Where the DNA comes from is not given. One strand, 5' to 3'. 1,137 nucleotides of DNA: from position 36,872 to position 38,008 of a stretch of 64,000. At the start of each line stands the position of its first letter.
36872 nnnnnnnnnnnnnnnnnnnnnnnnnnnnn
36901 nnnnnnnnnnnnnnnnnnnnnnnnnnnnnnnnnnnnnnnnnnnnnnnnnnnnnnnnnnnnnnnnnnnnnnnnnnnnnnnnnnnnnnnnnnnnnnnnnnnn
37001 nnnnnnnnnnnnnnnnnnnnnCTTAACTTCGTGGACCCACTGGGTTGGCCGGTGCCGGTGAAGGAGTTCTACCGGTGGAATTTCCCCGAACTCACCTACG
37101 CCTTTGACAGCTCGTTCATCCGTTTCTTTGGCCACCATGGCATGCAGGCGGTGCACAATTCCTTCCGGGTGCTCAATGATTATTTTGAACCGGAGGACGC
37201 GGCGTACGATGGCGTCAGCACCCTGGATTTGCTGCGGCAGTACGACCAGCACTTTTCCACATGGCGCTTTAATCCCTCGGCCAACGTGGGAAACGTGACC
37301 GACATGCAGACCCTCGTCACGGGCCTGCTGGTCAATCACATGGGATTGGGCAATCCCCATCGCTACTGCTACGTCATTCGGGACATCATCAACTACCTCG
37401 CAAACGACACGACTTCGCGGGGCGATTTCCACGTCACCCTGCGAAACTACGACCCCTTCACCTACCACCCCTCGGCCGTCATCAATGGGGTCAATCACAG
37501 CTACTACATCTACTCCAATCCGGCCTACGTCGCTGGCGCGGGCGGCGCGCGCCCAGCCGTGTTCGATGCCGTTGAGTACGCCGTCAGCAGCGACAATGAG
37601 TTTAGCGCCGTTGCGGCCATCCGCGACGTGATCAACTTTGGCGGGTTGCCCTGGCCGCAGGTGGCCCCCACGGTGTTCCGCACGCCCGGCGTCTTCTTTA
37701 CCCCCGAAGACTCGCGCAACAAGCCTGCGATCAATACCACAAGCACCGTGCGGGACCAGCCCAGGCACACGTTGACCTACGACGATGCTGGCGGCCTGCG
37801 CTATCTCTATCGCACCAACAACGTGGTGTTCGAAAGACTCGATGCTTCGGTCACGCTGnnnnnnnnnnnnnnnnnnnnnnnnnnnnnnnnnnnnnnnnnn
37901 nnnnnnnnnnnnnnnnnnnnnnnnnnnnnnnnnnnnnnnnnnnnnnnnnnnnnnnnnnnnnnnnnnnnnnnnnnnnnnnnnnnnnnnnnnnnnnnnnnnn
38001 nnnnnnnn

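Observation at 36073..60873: Complete dcw cluster with three extra extracytoplasmic-protein genes wedged into it: candidate lineage-specific periplasmic divisome/peptidoglycan module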

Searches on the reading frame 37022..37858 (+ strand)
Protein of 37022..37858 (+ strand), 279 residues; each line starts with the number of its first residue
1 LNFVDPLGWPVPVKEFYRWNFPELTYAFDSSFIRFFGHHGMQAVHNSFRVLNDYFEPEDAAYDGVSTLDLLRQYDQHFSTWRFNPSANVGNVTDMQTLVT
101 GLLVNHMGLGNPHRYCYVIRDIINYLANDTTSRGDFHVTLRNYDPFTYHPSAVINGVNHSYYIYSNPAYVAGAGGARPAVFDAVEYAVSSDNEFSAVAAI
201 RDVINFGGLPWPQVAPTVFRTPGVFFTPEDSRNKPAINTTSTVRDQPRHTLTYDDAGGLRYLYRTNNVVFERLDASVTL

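Call 76: search_solved_structures(query=A4, max_evalue=10, show_alignments=3)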
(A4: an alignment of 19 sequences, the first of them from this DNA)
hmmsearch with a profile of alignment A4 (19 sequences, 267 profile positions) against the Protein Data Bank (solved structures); distinct sequences matched with E-value up to 10: 3.
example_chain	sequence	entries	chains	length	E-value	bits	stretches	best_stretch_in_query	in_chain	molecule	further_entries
3lm0_A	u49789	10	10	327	0.0025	20.4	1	138-204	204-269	Serine/threonine-protein kinase 17B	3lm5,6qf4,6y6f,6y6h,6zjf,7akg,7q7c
4v8m_BJ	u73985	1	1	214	1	11.8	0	120-145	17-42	RIBOSOMAL PROTEIN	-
8f9x_A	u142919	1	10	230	1.2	11.6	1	23-46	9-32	Cyclase family protein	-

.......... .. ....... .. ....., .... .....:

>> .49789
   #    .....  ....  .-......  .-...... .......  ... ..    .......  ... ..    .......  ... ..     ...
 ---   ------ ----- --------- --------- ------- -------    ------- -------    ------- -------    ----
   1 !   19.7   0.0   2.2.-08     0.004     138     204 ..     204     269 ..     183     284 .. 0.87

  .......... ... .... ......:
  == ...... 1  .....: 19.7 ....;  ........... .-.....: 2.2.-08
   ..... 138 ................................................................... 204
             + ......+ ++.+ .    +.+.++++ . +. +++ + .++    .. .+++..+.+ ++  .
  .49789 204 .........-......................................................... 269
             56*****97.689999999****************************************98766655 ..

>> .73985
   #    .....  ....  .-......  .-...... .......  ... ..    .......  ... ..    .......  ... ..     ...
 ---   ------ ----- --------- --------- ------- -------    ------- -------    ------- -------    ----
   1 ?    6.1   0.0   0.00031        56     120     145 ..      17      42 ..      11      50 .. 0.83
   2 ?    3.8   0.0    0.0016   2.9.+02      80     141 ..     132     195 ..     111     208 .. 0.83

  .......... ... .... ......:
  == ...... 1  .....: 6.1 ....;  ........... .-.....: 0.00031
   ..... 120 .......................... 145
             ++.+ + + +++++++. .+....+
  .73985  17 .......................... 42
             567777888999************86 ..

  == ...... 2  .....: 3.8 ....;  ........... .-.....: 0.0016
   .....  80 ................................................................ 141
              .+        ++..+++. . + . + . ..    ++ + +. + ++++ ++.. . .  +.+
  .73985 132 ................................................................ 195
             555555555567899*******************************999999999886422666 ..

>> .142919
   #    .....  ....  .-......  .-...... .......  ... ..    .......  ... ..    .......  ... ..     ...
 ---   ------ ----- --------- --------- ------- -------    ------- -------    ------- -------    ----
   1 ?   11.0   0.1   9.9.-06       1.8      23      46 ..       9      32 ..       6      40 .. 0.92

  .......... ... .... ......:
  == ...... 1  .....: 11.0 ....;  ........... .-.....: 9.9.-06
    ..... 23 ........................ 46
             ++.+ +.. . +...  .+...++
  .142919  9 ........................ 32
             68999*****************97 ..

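Call 77: search_protein_families(library=pfam, alignment_id=A4, max_evalue=10)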
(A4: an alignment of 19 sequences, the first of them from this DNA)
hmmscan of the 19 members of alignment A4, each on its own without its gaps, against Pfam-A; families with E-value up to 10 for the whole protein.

A. member 1, seq(279 aa): 0 families

B. families by the number of members that match (of 19 scanned): 3 families
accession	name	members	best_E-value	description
PF20447.3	DUF6704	1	0.18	Family of unknown function (DUF6704)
PF02257.21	RFX_DNA_binding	1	0.22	RFX DNA-binding domain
PF16022.11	DUF4783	1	0.23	Domain of unknown function (DUF4783)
